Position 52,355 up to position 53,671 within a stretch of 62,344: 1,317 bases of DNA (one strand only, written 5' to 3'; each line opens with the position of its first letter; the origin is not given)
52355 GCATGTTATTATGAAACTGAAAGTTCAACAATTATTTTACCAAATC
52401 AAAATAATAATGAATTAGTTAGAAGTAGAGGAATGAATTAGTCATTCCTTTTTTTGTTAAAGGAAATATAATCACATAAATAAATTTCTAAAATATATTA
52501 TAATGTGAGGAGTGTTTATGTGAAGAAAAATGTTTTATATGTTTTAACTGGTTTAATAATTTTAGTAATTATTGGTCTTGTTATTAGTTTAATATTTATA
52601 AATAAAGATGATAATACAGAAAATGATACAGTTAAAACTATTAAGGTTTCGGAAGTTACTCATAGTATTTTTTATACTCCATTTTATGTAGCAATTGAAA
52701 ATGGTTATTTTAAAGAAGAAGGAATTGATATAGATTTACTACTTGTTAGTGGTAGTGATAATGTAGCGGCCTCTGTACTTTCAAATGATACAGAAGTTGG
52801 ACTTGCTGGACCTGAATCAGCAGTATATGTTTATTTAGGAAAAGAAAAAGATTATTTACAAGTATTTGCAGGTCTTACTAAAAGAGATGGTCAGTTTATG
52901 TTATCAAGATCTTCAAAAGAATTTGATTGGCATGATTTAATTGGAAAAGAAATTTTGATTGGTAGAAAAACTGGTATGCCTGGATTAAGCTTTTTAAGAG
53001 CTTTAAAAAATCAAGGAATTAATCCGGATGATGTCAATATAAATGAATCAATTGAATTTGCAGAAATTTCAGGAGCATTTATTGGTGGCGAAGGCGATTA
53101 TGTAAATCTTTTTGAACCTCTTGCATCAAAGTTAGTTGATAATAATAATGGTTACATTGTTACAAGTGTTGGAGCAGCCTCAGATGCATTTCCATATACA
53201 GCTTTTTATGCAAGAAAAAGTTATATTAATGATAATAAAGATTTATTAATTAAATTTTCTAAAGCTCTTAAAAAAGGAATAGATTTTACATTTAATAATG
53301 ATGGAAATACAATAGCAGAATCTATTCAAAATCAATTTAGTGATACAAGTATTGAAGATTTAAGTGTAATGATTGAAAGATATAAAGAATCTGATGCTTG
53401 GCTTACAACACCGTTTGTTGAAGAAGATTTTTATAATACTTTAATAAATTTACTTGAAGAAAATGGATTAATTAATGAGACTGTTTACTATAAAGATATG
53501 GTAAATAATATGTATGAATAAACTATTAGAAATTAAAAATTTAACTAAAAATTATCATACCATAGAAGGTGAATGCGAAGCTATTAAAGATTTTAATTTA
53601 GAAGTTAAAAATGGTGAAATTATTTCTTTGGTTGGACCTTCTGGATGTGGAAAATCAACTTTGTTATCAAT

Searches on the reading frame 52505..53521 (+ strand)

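Call 46: search_protein_families(library=pfam, proteins=[window:52505-53521:+], max_evalue=0.00001)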
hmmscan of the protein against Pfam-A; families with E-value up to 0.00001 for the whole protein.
window:52505-53521:+ (338 aa): 2 families
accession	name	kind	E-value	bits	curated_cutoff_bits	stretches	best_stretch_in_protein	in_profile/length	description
PF09084.16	NMT1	-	3.9e-19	69.8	20.5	1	58-265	5-212/216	NMT1/THI5 like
PF13379.11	NMT1_2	-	7.1e-09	36.3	24.7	1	57-256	18-232/252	NMT1-like family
